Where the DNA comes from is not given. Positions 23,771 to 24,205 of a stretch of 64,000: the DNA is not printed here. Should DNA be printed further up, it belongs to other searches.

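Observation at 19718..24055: Locus 1 of a duplicated three-gene architecture: divergent AraC, giant exported glycan-active protein, acidic mini-protein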

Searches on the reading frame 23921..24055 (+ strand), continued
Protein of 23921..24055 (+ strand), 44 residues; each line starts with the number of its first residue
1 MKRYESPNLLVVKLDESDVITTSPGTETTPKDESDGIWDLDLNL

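Call 56: find_encoding_contigs(protein=P0001, flank=10000, max_places=3)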
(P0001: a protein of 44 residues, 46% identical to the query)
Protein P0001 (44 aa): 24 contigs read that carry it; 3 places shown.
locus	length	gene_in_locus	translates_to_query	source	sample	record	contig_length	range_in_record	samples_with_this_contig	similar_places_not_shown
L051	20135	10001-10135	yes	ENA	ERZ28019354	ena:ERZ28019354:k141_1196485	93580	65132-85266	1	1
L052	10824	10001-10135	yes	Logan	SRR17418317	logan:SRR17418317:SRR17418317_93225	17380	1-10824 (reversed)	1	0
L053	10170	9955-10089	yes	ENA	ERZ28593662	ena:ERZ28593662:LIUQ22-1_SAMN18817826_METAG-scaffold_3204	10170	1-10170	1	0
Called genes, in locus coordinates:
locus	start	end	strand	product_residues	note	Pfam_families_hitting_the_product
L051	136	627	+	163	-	PF13404:HTH_AsnC-type, PF13412:HTH_24, PF01037:AsnC_trans_reg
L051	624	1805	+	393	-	PF00155:Aminotran_1_2, PF00266:Aminotran_5 (weak), PF01041:DegT_DnrJ_EryC1, PF01053:Cys_Met_Meta_PP (weak)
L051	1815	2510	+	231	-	PF00300:His_Phos_1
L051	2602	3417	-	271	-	PF02311:AraC_binding, PF07883:Cupin_2 (weak), PF00165:HTH_AraC (faint), PF12833:HTH_18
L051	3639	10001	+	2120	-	PF02838:Glyco_hydro_20b, PF00728:Glyco_hydro_20, PF00754:F5_F8_type_C, PF22633:F5_F8_type_C_2, PF00754:F5_F8_type_C, PF22633:F5_F8_type_C_2, PF00754:F5_F8_type_C, PF22633:F5_F8_type_C_2, +2 more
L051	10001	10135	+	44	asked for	-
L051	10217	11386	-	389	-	PF00180:Iso_dh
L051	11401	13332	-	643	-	PF00330:Aconitase, PF00694:Aconitase_C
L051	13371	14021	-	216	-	PF00392:GntR, PF07729:FCD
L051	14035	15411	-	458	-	PF00682:HMGL-like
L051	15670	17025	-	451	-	PF01554:MatE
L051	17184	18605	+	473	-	PF00224:PK, PF02887:PK_C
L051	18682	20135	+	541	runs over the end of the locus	PF13396:PLDc_N (weak), PF13091:PLDc_2, PF00614:PLDc (weak), PF13091:PLDc_2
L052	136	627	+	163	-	PF13404:HTH_AsnC-type, PF13412:HTH_24, PF01037:AsnC_trans_reg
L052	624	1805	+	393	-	PF00155:Aminotran_1_2, PF00266:Aminotran_5 (weak), PF01041:DegT_DnrJ_EryC1, PF01053:Cys_Met_Meta_PP (weak)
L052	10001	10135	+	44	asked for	-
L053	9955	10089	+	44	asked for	-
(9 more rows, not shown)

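Call 59: find_encoding_contigs(protein=P0280, flank=8000, max_places=4)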
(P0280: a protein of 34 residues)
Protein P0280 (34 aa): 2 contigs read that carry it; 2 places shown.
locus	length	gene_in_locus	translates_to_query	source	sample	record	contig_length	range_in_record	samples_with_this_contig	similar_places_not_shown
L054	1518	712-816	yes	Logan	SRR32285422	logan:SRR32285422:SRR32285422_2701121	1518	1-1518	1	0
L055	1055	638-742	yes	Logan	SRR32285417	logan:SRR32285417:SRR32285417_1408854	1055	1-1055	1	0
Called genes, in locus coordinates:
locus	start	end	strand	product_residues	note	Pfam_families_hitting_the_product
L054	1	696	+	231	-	?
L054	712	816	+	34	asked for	-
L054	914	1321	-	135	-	-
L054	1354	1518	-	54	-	?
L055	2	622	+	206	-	?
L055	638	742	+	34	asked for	-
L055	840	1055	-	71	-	?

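Call 60: find_encoding_contigs(protein=P0235, flank=8000, max_places=4)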
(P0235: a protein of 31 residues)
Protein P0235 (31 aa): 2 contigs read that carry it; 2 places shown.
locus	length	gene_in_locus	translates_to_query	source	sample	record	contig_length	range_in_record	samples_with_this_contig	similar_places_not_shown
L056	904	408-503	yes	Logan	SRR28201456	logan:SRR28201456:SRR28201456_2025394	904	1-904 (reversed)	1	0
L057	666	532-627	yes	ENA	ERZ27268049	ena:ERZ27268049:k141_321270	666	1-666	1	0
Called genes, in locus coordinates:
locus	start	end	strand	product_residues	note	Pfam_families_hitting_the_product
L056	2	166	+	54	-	?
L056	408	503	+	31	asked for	-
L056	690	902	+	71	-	?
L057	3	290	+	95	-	?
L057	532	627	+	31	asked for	-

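Call 68: search_solved_structures(query=A2, max_evalue=10, show_alignments=3)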
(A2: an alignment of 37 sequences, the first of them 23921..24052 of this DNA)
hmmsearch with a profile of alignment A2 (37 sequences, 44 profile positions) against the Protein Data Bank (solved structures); distinct sequences matched with E-value up to 10: 4.
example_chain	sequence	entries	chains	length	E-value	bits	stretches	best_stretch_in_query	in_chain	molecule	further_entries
9be8_A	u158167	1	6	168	0.00023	23.7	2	11-36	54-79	Transcription attenuation protein MtrB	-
9bds_A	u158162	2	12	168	0.00039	23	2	11-36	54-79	Transcription attenuation protein MtrB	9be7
7qca_ST0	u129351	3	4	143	0.19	14.4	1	10-32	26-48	40S Ribosomal protein S19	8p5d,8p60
2l2i_B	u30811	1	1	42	3.2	10.5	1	24-42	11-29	Krueppel-like factor 1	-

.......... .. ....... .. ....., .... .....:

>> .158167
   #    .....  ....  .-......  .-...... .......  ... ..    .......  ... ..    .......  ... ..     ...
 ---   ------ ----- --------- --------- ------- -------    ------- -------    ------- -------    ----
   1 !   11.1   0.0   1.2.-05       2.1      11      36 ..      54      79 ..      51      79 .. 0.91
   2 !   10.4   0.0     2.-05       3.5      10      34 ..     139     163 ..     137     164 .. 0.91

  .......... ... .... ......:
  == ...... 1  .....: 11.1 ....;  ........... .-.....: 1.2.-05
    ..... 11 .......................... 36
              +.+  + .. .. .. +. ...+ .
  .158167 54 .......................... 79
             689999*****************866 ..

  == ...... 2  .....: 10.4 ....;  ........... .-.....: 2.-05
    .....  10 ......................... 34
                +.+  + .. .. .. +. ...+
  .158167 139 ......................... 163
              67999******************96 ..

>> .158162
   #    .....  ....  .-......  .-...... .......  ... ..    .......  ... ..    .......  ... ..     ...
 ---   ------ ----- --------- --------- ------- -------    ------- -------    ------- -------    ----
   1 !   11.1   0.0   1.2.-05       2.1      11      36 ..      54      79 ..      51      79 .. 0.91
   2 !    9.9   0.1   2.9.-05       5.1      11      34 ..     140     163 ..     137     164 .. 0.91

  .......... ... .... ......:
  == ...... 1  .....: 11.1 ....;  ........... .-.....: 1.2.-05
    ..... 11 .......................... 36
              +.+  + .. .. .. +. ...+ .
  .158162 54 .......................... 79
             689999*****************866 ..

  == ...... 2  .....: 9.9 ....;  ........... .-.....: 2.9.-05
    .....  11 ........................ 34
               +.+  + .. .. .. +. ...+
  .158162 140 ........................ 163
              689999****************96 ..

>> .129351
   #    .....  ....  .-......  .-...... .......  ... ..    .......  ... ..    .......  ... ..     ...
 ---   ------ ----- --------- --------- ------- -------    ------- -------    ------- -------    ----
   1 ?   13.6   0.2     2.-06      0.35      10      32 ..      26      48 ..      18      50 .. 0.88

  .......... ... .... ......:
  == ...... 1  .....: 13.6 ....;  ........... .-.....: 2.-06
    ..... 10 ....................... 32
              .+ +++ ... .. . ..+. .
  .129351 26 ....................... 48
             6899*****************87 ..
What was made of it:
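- A chance look-alike of the head forms a beta-hairpin in TRAP (call 68).
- Tried and rejected: Per-domain E is about 2, so I treat it as chance and use it only as an illustration of hairpin propensity (call 68).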

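Call 87: predict_structure(alignment_id=A2)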
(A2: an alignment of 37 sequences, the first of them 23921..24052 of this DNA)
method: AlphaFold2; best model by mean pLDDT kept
length: 44 residues; sequences in the alignment: 37
mean_pLDDT: 68.4   pTM: 0.24
mean pLDDT of the five models: 68.4, 67.7, 67.5, 66.1, 65.2
residues with pLDDT >= 90: 0; 70-90: 20; 50-70: 23; < 50: 1
segments of 3 or more residues with pLDDT < 50: none
pLDDT, mean of each block of 10 residues (from residue 1): 80 84 60 56 55
secondary structure, 60 per line:
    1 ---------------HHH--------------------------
elements in order:
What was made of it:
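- The peptide alone has no predicted fold, as expected for a leader peptide (call 87). The peptide is disordered alone with an extended, strand-prone head (call 87).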

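Call 91: find_related_loci(query=A7, collection=metagenome_contigs, flank=10000)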
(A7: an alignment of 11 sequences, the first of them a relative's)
Query A7 (34 aa) in metagenome_contigs; peptide patterns used: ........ (x = any residue, [..] = any of these).
145 stretches matched a pattern; 68 encode a relative of the query (tblastn E <= 1e-3); 68 distinct loci.
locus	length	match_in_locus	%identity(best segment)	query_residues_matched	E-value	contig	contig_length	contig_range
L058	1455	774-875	85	1-34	8e-15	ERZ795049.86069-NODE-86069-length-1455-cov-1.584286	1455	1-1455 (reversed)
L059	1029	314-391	88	1-26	1e-10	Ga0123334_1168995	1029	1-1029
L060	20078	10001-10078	77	1-26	1e-9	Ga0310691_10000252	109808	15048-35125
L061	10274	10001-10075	88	1-25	2e-9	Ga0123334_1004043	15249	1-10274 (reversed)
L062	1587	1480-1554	76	1-25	6e-9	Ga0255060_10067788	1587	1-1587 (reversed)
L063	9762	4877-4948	79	3-26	8e-9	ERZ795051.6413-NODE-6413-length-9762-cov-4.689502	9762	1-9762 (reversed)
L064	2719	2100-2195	66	2-30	1e-8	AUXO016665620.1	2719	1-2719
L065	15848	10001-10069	87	1-23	1e-8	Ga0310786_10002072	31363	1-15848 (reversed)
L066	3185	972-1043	79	3-26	2e-8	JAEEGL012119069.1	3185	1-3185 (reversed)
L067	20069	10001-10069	91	3-25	1e-8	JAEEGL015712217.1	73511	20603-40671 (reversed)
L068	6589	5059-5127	87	1-23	2e-8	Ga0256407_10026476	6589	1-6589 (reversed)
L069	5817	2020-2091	79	1-24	2e-8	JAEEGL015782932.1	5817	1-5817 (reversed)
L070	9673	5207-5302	56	1-32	4e-8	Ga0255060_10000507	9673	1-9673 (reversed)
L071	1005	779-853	80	2-26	4e-8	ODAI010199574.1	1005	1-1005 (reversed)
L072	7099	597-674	73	1-26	4e-8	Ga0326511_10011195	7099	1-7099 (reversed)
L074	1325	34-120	69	2-30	9e-8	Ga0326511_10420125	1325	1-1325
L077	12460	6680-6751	79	1-24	9e-8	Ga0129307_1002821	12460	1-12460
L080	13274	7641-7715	76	2-26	2e-7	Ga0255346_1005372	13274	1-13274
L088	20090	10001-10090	63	1-30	2e-7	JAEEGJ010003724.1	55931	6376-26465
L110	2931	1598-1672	72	2-26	3e-6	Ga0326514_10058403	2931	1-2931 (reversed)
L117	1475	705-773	61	2-24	2e-5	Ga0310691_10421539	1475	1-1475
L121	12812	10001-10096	52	1-33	8e-5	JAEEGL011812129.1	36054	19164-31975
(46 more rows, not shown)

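Call 99: search_protein_families(library=pfam, proteins=[L070:5412-6788:+, L070:6769-7503:+, L070:7500-7769:+, L070:7759-8199:+, L072:3607-5331:+, L072:5309-6430:+, L121:10574-12754:+, L070:256-5100:+], max_evalue=0.001)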
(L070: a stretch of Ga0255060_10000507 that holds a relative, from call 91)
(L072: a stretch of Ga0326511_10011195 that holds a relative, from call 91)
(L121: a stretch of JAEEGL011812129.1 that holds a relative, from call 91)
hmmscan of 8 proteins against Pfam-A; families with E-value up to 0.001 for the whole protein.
L070:5412-6788:+ (458 aa): 2 families
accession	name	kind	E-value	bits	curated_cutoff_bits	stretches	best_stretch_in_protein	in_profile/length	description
PF04055.27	Radical_SAM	-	3.5e-18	66.8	29.5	1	122-284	1-163/166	Radical SAM superfamily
PF13353.11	Fer4_12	-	7.6e-07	29.9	22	1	125-230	12-115/137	4Fe-4S single cluster domain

L070:6769-7503:+ (244 aa): 0 families

L070:7500-7769:+ (89 aa): 1 family
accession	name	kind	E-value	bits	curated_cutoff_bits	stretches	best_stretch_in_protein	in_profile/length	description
PF05402.18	PqqD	-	1.2e-12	48.5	23.4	1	26-87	9-67/67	Coenzyme PQQ synthesis protein D (PqqD)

L070:7759-8199:+ (146 aa): 0 families

L072:3607-5331:+ (574 aa): 4 families
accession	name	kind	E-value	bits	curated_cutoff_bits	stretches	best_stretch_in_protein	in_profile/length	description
PF00664.28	ABC_membrane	-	2.4e-28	100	28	1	22-290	3-274/274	ABC transporter transmembrane region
PF00005.33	ABC_tran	-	2.2e-23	83.8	25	1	369-521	1-137/137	ABC transporter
PF02463.25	SMC_N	-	2e-06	27.9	40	1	493-564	137-213/220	RecF/RecN/SMC N terminal domain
PF13401.12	AAA_22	-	0.00059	20.6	27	0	378-540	4-109/130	AAA domain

L072:5309-6430:+ (373 aa): 1 family
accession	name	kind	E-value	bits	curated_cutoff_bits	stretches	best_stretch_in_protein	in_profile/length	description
PF14907.12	NTP_transf_5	-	1.5e-40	139.8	31.2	1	37-274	3-248/249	Uncharacterised nucleotidyltransferase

L121:10574-12754:+ (726 aa): 6 families
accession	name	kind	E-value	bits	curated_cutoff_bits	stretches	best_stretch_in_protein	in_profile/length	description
PF03412.21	Peptidase_C39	-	9.2e-34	116.6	22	1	17-145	2-131/133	Peptidase C39 family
PF00005.33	ABC_tran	-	2.1e-31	109.8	25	1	510-658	2-137/137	ABC transporter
PF00664.28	ABC_membrane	-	2.6e-29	103.2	28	1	173-440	2-272/274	ABC transporter transmembrane region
PF12385.14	Peptidase_C70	-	1.9e-05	25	19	1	14-133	4-138/141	Papain-like cysteine protease AvrRpt2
PF13529.12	Peptidase_C39_2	-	9.4e-05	23.5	24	0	101-120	122-143/143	Peptidase_C39 like family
PF02463.25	SMC_N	-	0.00016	21.6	40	1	383-698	115-211/220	RecF/RecN/SMC N terminal domain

L070:256-5100:+ (1614 aa): 1 family
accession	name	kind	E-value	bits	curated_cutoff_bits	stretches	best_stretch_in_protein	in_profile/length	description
PF18887.5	MBG_3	-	4e-05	24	25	1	1113-1192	5-71/72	MBG domain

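Call 100: search_protein_families(library=ncbifam, proteins=[L070:5412-6788:+, L070:6769-7503:+, L070:7500-7769:+, L070:7759-8199:+, L072:5309-6430:+, L070:5207-5323:+, L043:915-2237:+], max_evalue=0.01)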
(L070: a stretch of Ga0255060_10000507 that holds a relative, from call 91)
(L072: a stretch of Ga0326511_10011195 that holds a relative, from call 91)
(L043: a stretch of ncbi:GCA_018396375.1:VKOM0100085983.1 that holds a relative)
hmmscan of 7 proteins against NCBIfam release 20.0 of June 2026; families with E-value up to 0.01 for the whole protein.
L070:5412-6788:+ (458 aa): 49 families (the best 25 are shown)
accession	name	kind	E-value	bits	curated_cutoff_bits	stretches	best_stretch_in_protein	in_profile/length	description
TIGR04463.1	rSAM_vs_C_rich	equivalog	1.5e-34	119.5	525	1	30-415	1-392/438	TIGR04463 family radical SAM/SPASM RiPP maturase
TIGR04280.1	geopep_mat_rSAM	hypoth_equivalog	1.1e-32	113.6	400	1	28-413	3-388/428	geopeptide radical SAM maturase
NF038107.1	rSAM_NF038107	equivalog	4.7e-32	111.3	600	1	30-414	6-397/444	Cys-every-fifth radical SAM/SPASM peptide maturase CefB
NF047865.1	rSAM_PapB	equivalog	7.2e-29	101.1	340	1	117-414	2-313/330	PapB family radical SAM/SPASM ranthipeptide maturase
TIGR04334.1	rSAM_Clo7bot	equivalog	1.8e-28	99.3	600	1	42-374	17-354/440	radical SAM/SPASM domain Clo7bot peptide maturase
NF052473.1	rSAM_FlmE_OhkG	exception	1.3e-25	90.1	500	1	33-414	10-424/481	FlmE/OhkG family radical SAM/SPASM peptide maturase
TIGR03906.1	quino_hemo_SAM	equivalog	2.1e-18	66.2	453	1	114-260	90-242/467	quinohemoprotein amine dehydrogenase maturation protein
TIGR04068.1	rSAM_ocin_clost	equivalog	5.4e-18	65.1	500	1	33-336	3-312/462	Cys-rich peptide radical SAM maturase CcpM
TIGR04546.1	rSAM_ahbC_deAc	equivalog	1.3e-17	63.6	650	1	107-285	30-198/390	12,18-didecarboxysiroheme deacetylase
NF041298.1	rSAM_mat_DynA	equivalog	5.1e-17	61.9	450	1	122-414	5-318/356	dynobactin maturation radical SAM/SPASM protein DynA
TIGR04083.1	rSAM_pep_methan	hypoth_equivalog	2.5e-15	56.2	300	1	122-422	4-311/376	TIGR04083 family peptide-modifying radical SAM enzyme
NF041718.1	rSAM_phane_AMC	equivalog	3.3e-15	56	425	1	121-332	9-217/362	cyclophane-forming radical SAM peptide maturase AmcB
TIGR04064.1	rSAM_nif11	equivalog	7.2e-15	54.6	518.7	1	54-259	26-224/459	nif11-like peptide radical SAM maturase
TIGR02668.1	moaA_archaeal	equivalog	7.5e-15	54.7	325.25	1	120-359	12-239/303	GTP 3',8-cyclase MoaA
TIGR04054.1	rSAM_NirJ1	equivalog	1.6e-13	50.1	650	1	124-288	42-198/387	putative heme d1 biosynthesis radical SAM protein NirJ1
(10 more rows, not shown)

L070:6769-7503:+ (244 aa): 4 families
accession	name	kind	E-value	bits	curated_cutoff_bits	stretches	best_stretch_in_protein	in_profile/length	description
TIGR04249.1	SCM_chp_ScmC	equivalog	3.1e-07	30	125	1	86-229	121-266/292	SynChlorMet cassette protein ScmC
TIGR00679.1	hpr-ser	equivalog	0.0065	15.7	240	1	89-144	130-182/300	HPr(Ser) kinase/phosphatase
TIGR04352.1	HprK_rel_A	equivalog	0.0066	15.6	200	0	90-119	96-125/280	HprK-related kinase A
TIGR04355.1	HprK_rel_B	hypoth_equivalog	0.0077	15.4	200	0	87-192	141-242/351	HprK-related kinase B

L070:7500-7769:+ (89 aa): 4 families
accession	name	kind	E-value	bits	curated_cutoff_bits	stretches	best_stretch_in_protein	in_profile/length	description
NF033530.1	lasso_PqqD_Strm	exception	9.5e-09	35.4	70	1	36-84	27-75/78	lasso peptide biosynthesis PqqD family chaperone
NF033536.1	lasso_PqqD_Bac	exception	2.9e-05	24.1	80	1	7-82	9-81/88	lasso peptide biosynthesis PqqD family chaperone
NF002535.0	PRK02079.1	equivalog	0.00066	19.4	101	1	30-80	33-82/92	pyrroloquinoline quinone biosynthesis peptide chaperone PqqD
TIGR03859.1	PQQ_PqqD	equivalog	0.0051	16.7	46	1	31-82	25-75/81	pyrroloquinoline quinone biosynthesis peptide chaperone PqqD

L070:7759-8199:+ (146 aa): 4 families
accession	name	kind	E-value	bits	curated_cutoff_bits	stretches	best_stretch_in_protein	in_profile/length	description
TIGR02228.1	sigpep_I_arch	equivalog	1.8e-08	34.4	51.85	1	22-99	37-119/158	signal peptidase I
TIGR02227.1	sigpep_I_bact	equivalog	0.0001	22.2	47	1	23-71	27-78/162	signal peptidase I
TIGR02754.1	sod_Ni_protease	equivalog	0.00021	21.7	63.25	1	23-81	5-66/90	nickel-type superoxide dismutase maturation protease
NF046067.1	SigPepSipWBacil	equivalog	0.0072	15.9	190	1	25-77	47-99/189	signal peptidase I SipW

L072:5309-6430:+ (373 aa): 0 families

L070:5207-5323:+ (38 aa): 0 families

L043:915-2237:+ (440 aa): 71 families (the best 25 are shown)
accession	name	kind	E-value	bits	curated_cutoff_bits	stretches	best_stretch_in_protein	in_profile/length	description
TIGR04463.1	rSAM_vs_C_rich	equivalog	2.5e-37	128.7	525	1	66-398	48-393/438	TIGR04463 family radical SAM/SPASM RiPP maturase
TIGR04280.1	geopep_mat_rSAM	hypoth_equivalog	1.6e-30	106.4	400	1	71-401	55-392/428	geopeptide radical SAM maturase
NF047865.1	rSAM_PapB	equivalog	6.8e-30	104.4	340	1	106-397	6-314/330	PapB family radical SAM/SPASM ranthipeptide maturase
NF052473.1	rSAM_FlmE_OhkG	exception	2e-25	89.5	500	1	66-293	60-298/481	FlmE/OhkG family radical SAM/SPASM peptide maturase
TIGR04334.1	rSAM_Clo7bot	equivalog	6.9e-24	84.3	600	1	104-272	91-263/440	radical SAM/SPASM domain Clo7bot peptide maturase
NF038107.1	rSAM_NF038107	equivalog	3.3e-23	82.2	600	1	75-273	60-265/444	Cys-every-fifth radical SAM/SPASM peptide maturase CefB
TIGR04546.1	rSAM_ahbC_deAc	equivalog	4.3e-18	65.3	650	1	110-273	46-202/390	12,18-didecarboxysiroheme deacetylase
NF041298.1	rSAM_mat_DynA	equivalog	2.4e-17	63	450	1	107-265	5-168/356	dynobactin maturation radical SAM/SPASM protein DynA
TIGR04051.1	rSAM_NirJ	equivalog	3.4e-17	62.4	515.45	1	113-271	12-163/354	heme d1 biosynthesis radical SAM protein NirJ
TIGR04068.1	rSAM_ocin_clost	equivalog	5e-17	61.9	500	1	102-245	83-234/462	Cys-rich peptide radical SAM maturase CcpM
TIGR04545.1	rSAM_ahbD_hemeb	equivalog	1.5e-16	60.8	500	1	110-277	7-167/339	heme b synthase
TIGR04064.1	rSAM_nif11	equivalog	3.4e-16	59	518.7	1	102-243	77-224/459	nif11-like peptide radical SAM maturase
NF045574.1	sacti_mat_StsB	exception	4.6e-16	58.7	625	1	110-353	103-340/466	StsB family radical SAM/SPASM domain sactipeptide maturase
NF038283.1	viperin_w_prok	equivalog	1e-15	57.7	180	1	112-258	11-164/281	viperin family antiviral radical SAM protein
TIGR03906.1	quino_hemo_SAM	equivalog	5.9e-15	54.9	453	1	110-240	101-238/467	quinohemoprotein amine dehydrogenase maturation protein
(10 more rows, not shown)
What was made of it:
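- The PqqD's best NCBIfam hit is the lasso PqqD chaperone, E 9.5e-9, below the family cut-off (call 100).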
